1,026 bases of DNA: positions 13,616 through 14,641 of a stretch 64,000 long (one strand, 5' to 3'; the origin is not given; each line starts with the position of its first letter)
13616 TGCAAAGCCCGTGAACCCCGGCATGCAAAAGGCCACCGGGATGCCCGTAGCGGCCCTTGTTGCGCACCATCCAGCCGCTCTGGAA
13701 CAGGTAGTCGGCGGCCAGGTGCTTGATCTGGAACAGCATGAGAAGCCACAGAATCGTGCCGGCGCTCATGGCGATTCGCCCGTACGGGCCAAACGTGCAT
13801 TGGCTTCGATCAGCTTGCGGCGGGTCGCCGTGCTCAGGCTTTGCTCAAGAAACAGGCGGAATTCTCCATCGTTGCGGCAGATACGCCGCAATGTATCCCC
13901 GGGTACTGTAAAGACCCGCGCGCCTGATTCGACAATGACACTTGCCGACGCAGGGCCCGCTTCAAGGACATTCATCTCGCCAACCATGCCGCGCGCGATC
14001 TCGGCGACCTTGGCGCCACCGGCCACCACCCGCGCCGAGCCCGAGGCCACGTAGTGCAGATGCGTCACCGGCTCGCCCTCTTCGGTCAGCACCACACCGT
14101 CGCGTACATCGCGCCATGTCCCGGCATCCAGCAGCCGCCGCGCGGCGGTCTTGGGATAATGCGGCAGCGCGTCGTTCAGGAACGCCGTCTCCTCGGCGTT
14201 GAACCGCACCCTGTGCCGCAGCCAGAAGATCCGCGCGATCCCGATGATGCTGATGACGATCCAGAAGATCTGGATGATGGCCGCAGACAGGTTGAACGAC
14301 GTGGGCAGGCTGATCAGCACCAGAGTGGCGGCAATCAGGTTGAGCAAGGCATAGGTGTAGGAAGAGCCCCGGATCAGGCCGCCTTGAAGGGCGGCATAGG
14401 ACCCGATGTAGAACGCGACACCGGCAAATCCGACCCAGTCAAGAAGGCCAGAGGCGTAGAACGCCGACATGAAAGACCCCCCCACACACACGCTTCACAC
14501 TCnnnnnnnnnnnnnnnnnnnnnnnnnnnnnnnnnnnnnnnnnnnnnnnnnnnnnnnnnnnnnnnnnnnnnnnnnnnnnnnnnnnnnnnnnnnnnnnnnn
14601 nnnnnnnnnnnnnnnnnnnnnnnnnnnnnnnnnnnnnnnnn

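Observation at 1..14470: Giant-adhesin type I secretion locus is wired to cyclic-nucleotide parts rather than LapD/LapG-style c-di-GMP control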

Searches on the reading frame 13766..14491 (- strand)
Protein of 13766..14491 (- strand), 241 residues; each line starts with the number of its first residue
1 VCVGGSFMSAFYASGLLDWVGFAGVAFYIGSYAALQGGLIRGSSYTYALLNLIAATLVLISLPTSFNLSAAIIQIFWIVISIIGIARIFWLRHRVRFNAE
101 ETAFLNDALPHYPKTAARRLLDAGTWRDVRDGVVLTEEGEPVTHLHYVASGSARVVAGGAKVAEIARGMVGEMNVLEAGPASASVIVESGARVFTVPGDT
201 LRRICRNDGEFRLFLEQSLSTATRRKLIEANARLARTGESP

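Call 7: search_protein_families(library=pfam, proteins=[window:13766-14491:-], max_evalue=0.01)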
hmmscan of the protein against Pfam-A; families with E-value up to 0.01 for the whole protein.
window:13766-14491:- (241 aa): 1 family
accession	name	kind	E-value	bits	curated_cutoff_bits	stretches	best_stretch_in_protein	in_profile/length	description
PF00027.35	cNMP_binding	-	3e-11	43.6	27.5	1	127-208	2-89/89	Cyclic nucleotide-binding domain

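Call 8: search_protein_families(library=ncbifam, proteins=[window:13766-14491:-], max_evalue=0.01)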
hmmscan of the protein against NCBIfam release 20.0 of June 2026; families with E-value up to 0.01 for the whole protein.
window:13766-14491:- (241 aa): 3 families
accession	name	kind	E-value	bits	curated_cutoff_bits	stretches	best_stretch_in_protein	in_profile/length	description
NF047864.1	CBU_0592_membra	subfamily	5.9e-25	87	25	1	17-87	2-72/72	CBU_0592 family membrane protein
TIGR03896.1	cyc_nuc_ocin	subfamily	4.2e-06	26.4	161.05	1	123-236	7-130/317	bacteriocin-type transport-associated protein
NF006901.0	PRK09392.1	equivalog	0.0027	17.1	211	1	118-237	24-148/236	transcriptional activator FtrB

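Call 11: find_homologous_proteins(query=window:13766-14470:-)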
Query window:13766-14470:- (234 aa): 107 proteins with E <= 0.001 among 4784 candidates.
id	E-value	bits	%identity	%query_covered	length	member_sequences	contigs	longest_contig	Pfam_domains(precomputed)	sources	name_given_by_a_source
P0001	1.5e-131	455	91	100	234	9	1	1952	PF26604.1,PF00027.36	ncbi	-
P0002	1.1e-119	416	83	100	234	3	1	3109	PF26604.1,PF00027.36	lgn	-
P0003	2.1e-84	301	63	95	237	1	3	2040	PF26604.1,PF00027.36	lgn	-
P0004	7.2e-83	296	59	98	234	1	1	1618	PF26604.1,PF00027.36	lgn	-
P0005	3.9e-81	290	59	98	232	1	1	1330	PF26604.1,PF00027.36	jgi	-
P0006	6.1e-80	286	57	98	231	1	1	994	PF26604.1,PF00027.36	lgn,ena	-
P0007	2.8e-78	281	57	96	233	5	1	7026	PF26604.1,PF00027.36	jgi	jgi:CRP-like cAMP-binding protein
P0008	1.6e-76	275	56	99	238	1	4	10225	PF26604.1,PF00027.36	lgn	-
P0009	7.3e-76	273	56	96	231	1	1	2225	PF26604.1,PF00027.36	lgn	-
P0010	7.2e-74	266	57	92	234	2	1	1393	PF26604.1,PF00027.36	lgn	-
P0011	5.9e-73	263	59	92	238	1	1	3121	PF26604.1,PF00027.36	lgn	-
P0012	7.8e-73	263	55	97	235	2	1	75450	PF26604.1,PF00027.36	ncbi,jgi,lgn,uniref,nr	ncbi:hypothetical protein ROE7235_01751 [Roseibaca ekhonensis]|jgi:hypothetical protein|uniref:Cycli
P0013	2.1e-72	261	56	92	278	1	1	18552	PF26604.1,PF00027.36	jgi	jgi:CRP-like cAMP-binding protein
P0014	2.0e-71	258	58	91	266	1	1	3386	PF26604.1,PF00027.36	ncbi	-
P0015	2.3e-71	258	55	93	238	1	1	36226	PF26604.1,PF00027.36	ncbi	-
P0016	1.6e-70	255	55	100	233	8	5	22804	PF26604.1,PF00027.36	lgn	-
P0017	1.5e-69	252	54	96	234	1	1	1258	PF26604.1,PF00027.36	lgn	-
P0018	3.9e-69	251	57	92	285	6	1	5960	PF26604.1,PF00027.36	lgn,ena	-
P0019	1.5e-68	249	53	99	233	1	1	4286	PF26604.1,PF00027.36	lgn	-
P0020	2.0e-68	248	54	100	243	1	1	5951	PF26604.1,PF00027.36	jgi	jgi:CRP-like cAMP-binding protein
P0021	4.2e-68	247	56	93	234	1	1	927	PF26604.1,PF00027.36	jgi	jgi:CRP-like cAMP-binding protein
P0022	6.2e-68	247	56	93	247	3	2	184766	PF26604.1,PF00027.36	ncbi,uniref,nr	ncbi:cyclic nucleotide-binding domain-containing protein [Marivita geojedonensis]|uniref:cyclic nucl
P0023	9.0e-68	246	54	92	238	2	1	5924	PF26604.1,PF00027.36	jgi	-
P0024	2.5e-67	245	53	97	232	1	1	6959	PF26604.1,PF00027.36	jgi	jgi:CRP-like cAMP-binding protein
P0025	3.8e-67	244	50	97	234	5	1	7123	PF26604.1,PF00027.36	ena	-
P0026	4.3e-67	244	51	97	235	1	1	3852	PF26604.1,PF00027.36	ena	-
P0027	2.3e-66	242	54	96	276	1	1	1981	PF26604.1,PF00027.36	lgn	-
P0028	1.1e-65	239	50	94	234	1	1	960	PF26604.1,PF00027.36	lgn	-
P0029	1.3e-65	239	51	94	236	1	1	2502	PF26604.1,PF00027.36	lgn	-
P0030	2.7e-65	238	51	94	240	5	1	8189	PF26604.1,PF00027.36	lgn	-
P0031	1.0e-64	236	51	99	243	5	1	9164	PF26604.1,PF00027.36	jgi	jgi:hypothetical protein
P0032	3.8e-63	231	50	94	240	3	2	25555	PF26604.1,PF00027.36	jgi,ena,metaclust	metaclust:\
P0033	4.5e-63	231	50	93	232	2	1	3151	PF26604.1,PF00027.36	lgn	-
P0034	1.1e-62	229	50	94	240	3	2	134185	PF26604.1,PF00027.36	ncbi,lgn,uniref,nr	ncbi:cyclic nucleotide-binding domain-containing protein [Roseovarius sp.]|uniref:cyclic nucleotide-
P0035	1.5e-62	229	49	97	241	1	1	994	PF26604.1,PF00027.36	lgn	-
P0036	7.9e-61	223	50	94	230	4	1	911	PF26604.1,PF00027.36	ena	-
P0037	1.1e-60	223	49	97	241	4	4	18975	PF26604.1,PF00027.36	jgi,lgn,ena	-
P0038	3.8e-60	221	49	93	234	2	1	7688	PF26604.1,PF00027.36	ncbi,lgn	ncbi:MAG: cyclic nucleotide-binding domain-containing protein [Pseudomonadota bacterium]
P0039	7.8e-60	220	49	94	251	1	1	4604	PF26604.1,PF00027.36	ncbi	-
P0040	2.1e-59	219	48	94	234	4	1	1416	PF26604.1,PF00027.36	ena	-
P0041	1.3e-58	216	49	92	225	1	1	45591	PF26604.1,PF00027.36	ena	-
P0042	6.2e-58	214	49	94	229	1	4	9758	PF26604.1,PF00027.36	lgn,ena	-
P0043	2.2e-57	212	50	97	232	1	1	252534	PF26604.1,PF00027.36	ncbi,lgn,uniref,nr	ncbi:cyclic nucleotide-binding domain-containing protein [Roseisalinus antarcticus]|uniref:Cyclic nu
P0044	3.8e-57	211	48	92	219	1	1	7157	PF26604.1,PF00027.36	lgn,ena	-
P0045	1.8e-56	209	49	94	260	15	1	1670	PF26604.1,PF00027.36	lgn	-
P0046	5.8e-56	208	50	95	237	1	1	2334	PF26604.1,PF00027.36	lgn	-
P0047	7.9e-56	207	50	94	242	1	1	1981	PF26604.1,PF00027.36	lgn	-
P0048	9.0e-56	207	47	97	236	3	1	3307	PF26604.1,PF00027.36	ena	-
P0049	2.5e-55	206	47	94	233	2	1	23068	PF26604.1,PF00027.36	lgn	-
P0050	4.1e-55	205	47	94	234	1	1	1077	PF26604.1,PF00027.36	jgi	jgi:hypothetical protein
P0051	3.9e-54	202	46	98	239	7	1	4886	PF26604.1,PF00027.36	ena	-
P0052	5.9e-54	201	47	97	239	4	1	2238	PF26604.1,PF00027.36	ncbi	-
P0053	6.1e-54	201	49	97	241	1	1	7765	PF26604.1,PF00027.36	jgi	jgi:hypothetical protein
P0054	2.6e-53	199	48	88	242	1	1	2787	PF26604.1,PF00027.36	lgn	-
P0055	4.6e-53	198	46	96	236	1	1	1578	PF26604.1,PF00027.36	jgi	jgi:hypothetical protein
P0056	1.5e-52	196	46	93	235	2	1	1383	PF26604.1,PF00027.36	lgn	-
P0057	2.5e-52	196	47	93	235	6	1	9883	PF26604.1,PF00027.36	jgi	-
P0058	3.4e-52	195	46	94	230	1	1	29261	PF26604.1,PF00027.36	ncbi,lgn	ncbi:MAG: cyclic nucleotide-binding domain-containing protein [Pseudomonadota bacterium]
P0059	3.6e-52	195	47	99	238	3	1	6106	PF26604.1,PF00027.36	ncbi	ncbi:MAG: cyclic nucleotide-binding domain-containing protein [Pseudomonadota bacterium]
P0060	4.8e-52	195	47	93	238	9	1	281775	PF26604.1,PF00027.36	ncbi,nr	ncbi:MAG: cyclic nucleotide-binding domain-containing protein [Rhodospirillales bacterium]|nr:cyclic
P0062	2.5e-51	192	45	93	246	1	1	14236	PF26604.1,PF00027.36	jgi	-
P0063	4.9e-51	191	44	97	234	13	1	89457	PF26604.1,PF00027.36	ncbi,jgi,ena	jgi:CRP-like cAMP-binding protein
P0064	7.0e-51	191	45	94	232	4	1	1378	PF26604.1,PF00027.36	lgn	-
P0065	1.1e-50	190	46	94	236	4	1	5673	PF26604.1,PF00027.36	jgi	jgi:CRP-like cAMP-binding protein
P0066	3.3e-50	189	47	92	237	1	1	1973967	PF26604.1,PF00027.36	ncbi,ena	-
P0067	6.9e-50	188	47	91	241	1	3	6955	PF26604.1,PF00027.36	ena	-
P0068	7.0e-50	188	48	94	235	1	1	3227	PF26604.1,PF00027.36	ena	-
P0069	7.3e-50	188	45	91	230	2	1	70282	PF26604.1,PF00027.36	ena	-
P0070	2.7e-49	186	46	93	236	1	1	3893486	PF26604.1,PF00027.36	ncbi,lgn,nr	ncbi:cyclic nucleotide-binding domain-containing protein [Thalassospiraceae bacterium LMO-JJ14]|nr:c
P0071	6.7e-49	184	46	92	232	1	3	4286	PF26604.1,PF00027.36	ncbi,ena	-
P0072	7.9e-49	184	45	96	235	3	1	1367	PF26604.1,PF00027.36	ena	-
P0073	1.4e-48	183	45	92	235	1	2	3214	PF26604.1,PF00027.36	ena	-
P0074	2.9e-48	182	45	91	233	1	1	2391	PF26604.1,PF00027.36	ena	-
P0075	2.9e-48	182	45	91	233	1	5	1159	PF26604.1,PF00027.36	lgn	-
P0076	3.7e-48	182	44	92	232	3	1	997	PF26604.1,PF00027.36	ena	-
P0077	4.7e-48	182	46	93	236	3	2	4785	PF26604.1,PF00027.36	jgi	-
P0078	5.9e-48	181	45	91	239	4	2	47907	PF26604.1,PF00027.36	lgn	-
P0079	7.7e-48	181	45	91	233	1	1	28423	PF26604.1,PF00027.36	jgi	jgi:CRP-like cAMP-binding protein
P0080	2.1e-47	180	44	92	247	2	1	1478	PF26604.1,PF00027.36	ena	-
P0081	3.2e-47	179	45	92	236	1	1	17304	PF26604.1,PF00027.36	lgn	-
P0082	4.2e-47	179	44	95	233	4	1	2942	PF26604.1,PF00027.36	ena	-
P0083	2.3e-46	176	45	90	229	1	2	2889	PF26604.1,PF00027.36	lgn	-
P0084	2.0e-44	170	42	96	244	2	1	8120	PF26604.1,PF00027.36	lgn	-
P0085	6.4e-44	168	40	89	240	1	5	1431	PF26604.1,PF00027.36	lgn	-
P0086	1.9e-43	167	43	92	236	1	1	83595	PF26604.1,PF00027.36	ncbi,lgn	ncbi:MAG: cyclic nucleotide-binding domain-containing protein [Pseudomonadota bacterium]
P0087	3.0e-43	166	43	97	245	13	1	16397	PF26604.1,PF00027.36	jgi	jgi:CRP-like cAMP-binding protein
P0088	6.1e-43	165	43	95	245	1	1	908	PF26604.1,PF00027.36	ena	-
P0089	1.9e-42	163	53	68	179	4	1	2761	PF26604.1,PF00027.36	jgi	jgi:hypothetical protein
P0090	2.2e-42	163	44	91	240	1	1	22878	PF26604.1,PF00027.36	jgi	jgi:CRP-like cAMP-binding protein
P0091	9.3e-42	161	42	97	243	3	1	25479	PF26604.1,PF00027.36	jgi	jgi:CRP-like cAMP-binding protein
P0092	1.9e-41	160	43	97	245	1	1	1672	PF26604.1,PF00027.36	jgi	jgi:CRP-like cAMP-binding protein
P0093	1.6e-40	157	38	90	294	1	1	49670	PF26604.1,PF00027.36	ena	-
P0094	2.6e-40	156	40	95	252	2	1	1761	PF26604.1,PF00027.36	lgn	-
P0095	2.9e-39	153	56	58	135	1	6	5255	PF26604.1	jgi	jgi:hypothetical protein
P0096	3.0e-39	153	41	91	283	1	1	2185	PF26604.1,PF00027.36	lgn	-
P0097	1.3e-38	151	43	88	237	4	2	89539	PF26604.1,PF00027.36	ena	-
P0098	2.5e-37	147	40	93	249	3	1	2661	PF26604.1,PF00027.36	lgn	-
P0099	7.1e-37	145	37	98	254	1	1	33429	PF26604.1,PF00027.36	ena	-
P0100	1.0e-35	141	39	94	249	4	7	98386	PF26604.1,PF00027.36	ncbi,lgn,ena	ncbi:MAG: Crp/Fnr family transcriptional regulator [Pseudomonadota bacterium]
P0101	1.1e-35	141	41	93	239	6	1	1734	PF26604.1,PF00027.36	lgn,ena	-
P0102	2.6e-33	133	48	66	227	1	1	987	PF26604.1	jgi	jgi:hypothetical protein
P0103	3.6e-31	126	36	95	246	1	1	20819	PF26604.1,PF00027.36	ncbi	ncbi:MAG: Crp/Fnr family transcriptional regulator [Paracoccaceae bacterium]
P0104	1.4e-29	121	57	46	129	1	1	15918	PF26604.1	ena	-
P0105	3.7e-13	68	38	52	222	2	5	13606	PF04831.19,PF00027.36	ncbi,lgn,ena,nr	ncbi:MAG: cyclic nucleotide-binding domain-containing protein [Bauldia sp.]|nr:cyclic nucleotide-bin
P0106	1.3e-9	56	31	58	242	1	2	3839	PF04831.19,PF00027.36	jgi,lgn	-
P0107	1.4e-7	49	33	56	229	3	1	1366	PF04831.19,PF00027.36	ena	-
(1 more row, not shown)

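Call 14: find_encoding_contigs(protein=P0012, flank=10000, max_places=2)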
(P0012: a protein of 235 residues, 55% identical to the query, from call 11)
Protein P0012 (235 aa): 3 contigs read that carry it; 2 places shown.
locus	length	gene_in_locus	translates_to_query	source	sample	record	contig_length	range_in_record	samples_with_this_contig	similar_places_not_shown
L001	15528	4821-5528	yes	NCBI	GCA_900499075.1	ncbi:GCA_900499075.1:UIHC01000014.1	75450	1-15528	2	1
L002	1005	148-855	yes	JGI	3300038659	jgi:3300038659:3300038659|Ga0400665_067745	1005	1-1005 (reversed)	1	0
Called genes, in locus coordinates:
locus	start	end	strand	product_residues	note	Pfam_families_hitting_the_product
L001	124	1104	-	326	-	-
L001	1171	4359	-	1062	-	PF00211:Guanylate_cyc, PF13191:AAA_16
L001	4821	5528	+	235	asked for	PF26604:CBU_0592, PF00027:cNMP_binding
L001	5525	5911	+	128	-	PF11750:DUF3307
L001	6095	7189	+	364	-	PF00392:GntR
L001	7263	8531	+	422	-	PF01408:GFO_IDH_MocA, PF02894:GFO_IDH_MocA_C, PF22725:GFO_IDH_MocA_C3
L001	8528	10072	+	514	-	PF12228:DUF3604 (faint)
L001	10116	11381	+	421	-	PF01547:SBP_bac_1, PF13416:SBP_bac_8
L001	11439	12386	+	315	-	PF00528:BPD_transp_1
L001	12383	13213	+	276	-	PF00528:BPD_transp_1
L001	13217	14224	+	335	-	PF00005:ABC_tran, PF08402:TOBE_2, PF03459:TOBE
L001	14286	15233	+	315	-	PF00294:PfkB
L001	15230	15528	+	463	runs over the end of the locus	PF00884:Sulfatase, PF01663:Phosphodiest (faint), PF16347:SGSH_C (weak)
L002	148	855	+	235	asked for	PF26604:CBU_0592, PF00027:cNMP_binding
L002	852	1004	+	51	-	?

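Call 15: find_encoding_contigs(protein=P0043, flank=10000, max_places=2)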
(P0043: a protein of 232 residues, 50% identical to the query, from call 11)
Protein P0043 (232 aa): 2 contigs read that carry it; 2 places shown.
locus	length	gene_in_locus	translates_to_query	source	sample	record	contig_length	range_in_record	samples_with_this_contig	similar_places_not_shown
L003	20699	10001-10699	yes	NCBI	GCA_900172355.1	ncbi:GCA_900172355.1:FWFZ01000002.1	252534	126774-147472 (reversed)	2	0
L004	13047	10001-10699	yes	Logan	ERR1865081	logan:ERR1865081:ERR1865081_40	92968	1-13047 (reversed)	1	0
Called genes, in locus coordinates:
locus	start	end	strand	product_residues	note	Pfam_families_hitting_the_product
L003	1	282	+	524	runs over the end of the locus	PF00364:Biotin_lipoyl, PF25917:BSH_RND (faint), PF25919:BSH_CusB (faint), PF25984:BSH_YknX (faint), PF25997:BSH_YhbJ (faint), PF00364:Biotin_lipoyl, PF02817:E3_binding, PF00198:2-oxoacid_dh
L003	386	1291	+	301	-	-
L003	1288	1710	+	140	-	PF01124:MAPEG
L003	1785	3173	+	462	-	PF00890:FAD_binding_2 (weak), PF01134:GIDA (weak), PF03486:HI0933_like (faint), PF07992:Pyr_redox_2, PF12831:FAD_oxidored, PF13738:Pyr_redox_3, PF00070:Pyr_redox, PF02852:Pyr_redox_dim, +1 more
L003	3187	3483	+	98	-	PF03992:ABM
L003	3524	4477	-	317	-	-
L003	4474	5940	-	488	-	PF12902:Ferritin-like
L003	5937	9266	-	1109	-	PF00536:SAM_1, PF07647:SAM_2, PF00211:Guanylate_cyc, PF13191:AAA_16, PF13401:AAA_22 (faint)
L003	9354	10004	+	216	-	PF09335:VTT_dom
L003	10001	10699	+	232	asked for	PF26604:CBU_0592, PF00027:cNMP_binding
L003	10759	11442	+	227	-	PF00834:Ribul_P_3_epim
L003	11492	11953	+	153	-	PF02082:Rrf2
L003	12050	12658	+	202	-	PF02525:Flavodoxin_2, PF03358:FMN_red (faint)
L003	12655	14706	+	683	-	PF00999:Na_H_Exchanger, PF02254:TrkA_N, PF27452:KefB_C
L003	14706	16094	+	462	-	PF01554:MatE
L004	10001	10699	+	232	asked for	PF26604:CBU_0592, PF00027:cNMP_binding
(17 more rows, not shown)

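Call 21: find_related_loci(query=A2, collection=genome_contigs, flank=10000)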
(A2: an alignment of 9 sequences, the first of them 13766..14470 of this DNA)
Query A2 (234 aa) in genome_contigs; peptide patterns used: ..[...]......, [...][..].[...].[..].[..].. (x = any residue, [..] = any of these).
189 stretches matched a pattern; 99 encode a relative of the query (tblastn E <= 1e-3); the best 80 are kept; 80 distinct loci.
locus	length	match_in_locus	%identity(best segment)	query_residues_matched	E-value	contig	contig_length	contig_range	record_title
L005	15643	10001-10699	91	1-233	9e-140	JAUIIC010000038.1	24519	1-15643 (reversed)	MAG: Alphaproteobacteria bacterium isolate Co_bin.241 NODE_11752_length_24519_cov_3.471794, whole genome shotgun sequenc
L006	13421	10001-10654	56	12-229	2e-70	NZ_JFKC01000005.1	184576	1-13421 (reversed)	Marivita geojedonensis strain DPG-138 contig5, whole genome shotgun sequence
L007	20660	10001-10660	51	9-228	5e-69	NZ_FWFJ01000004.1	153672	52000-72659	Roseovarius gaetbuli strain CECT 8370, whole genome shotgun sequence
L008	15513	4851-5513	53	9-229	1e-68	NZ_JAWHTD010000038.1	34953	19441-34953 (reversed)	Aestuariicoccus sp. MJ-SS9 NODE_38_length_34953_cov_306.041605, whole genome shotgun sequence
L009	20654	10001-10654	50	11-228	2e-67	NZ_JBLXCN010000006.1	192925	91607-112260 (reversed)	MAG: Roseovarius sp. isolate ES16-03 S16maxbin_out.023RE.5K@6, whole genome shotgun sequence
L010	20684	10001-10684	53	1-228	8e-78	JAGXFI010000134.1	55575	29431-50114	MAG: Sulfitobacter sp. isolate LH_M11 k141_874721, whole genome shotgun sequence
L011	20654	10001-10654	45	12-229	2e-63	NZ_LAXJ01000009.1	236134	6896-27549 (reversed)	Roseovarius atlanticus strain R12B contig9, whole genome shotgun sequence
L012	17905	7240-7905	49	14-234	3e-62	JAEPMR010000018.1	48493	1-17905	MAG: Marivivens sp. isolate HCUG1434-3 NODE_18_length_48493_cov_4.536156, whole genome shotgun sequence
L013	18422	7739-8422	45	1-227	2e-60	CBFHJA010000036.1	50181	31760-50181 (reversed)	MAG: uncultured Aliishimia sp. isolate AGTU_285_bin_16_strict genome assembly, contig: AGTU_285_bin_16_strict_c36, whole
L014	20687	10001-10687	46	1-228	6e-60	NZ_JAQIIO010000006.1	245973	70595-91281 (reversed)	Aliiroseovarius salicola strain KMU-50 6, whole genome shotgun sequence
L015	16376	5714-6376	47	14-233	1e-58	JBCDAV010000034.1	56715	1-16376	MAG: Pseudomonadota bacterium isolate P01_F01_bin.68 k141_2758688_length_56715_cov_24.0000, whole genome shotgun sequenc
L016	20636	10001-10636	50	14-224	2e-58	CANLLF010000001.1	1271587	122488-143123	uncultured Roseicyclus sp. isolate 2-1281.fasta genome assembly, contig: NODE_1, whole genome shotgun sequence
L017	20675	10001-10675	46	4-227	3e-58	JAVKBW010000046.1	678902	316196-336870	MAG: Alphaproteobacteria bacterium isolate F4-SAH-03 k141_82335, whole genome shotgun sequence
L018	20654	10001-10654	46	12-229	5e-58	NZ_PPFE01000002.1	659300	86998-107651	Roseovarius confluentis strain SAG6 contig2, whole genome shotgun sequence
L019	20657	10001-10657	47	14-231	7e-58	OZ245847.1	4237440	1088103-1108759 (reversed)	MAG: Rhodospirillales bacterium isolate a3b51f7d-2ba9-4b20-b109-360ef5d28540 genome assembly, chromosome: 1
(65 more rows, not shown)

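Call 38: search_protein_families(library=pfam, proteins=[L016:6440-7564:+, L016:10685-11599:-], max_evalue=0.001)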
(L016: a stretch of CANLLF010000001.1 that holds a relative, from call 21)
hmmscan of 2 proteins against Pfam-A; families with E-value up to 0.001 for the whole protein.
L016:6440-7564:+ (375 aa): 1 family
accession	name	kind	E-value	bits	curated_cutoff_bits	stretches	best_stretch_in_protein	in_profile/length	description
PF04773.18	FecR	-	6.1e-11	43.1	24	1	160-256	2-94/97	FecR protein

L016:10685-11599:- (305 aa): 1 family
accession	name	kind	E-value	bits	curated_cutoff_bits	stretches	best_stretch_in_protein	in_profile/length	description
PF00027.35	cNMP_binding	-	0.00026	21.4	27.5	1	172-248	6-88/89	Cyclic nucleotide-binding domain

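Call 52: predict_structure(alignment_id=A1)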
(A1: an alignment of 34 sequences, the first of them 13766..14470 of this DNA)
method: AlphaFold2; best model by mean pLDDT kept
length: 234 residues; sequences in the alignment: 34
mean_pLDDT: 89.1   pTM: 0.71
mean pLDDT of the five models: 89.1, 88.8, 88.3, 86.7, 85.7
residues with pLDDT >= 90: 127; 70-90: 99; 50-70: 7; < 50: 1
segments of 3 or more residues with pLDDT < 50: none
pLDDT, mean of each block of 10 residues (from residue 1): 75 89 89 81 91 86 90 90 86 93 88 95 96 96 94 90 90 94 96 93 90 89 82 56
secondary structure, 60 per line:
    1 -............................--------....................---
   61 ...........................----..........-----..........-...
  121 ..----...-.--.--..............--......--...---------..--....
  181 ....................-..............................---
elements in order: H2-29 H38-57 H61-87 H92-101 H107-116 E118-122 E127-129 E137-150 E153-158 E161-163 E177-190 H191-200 H202-231
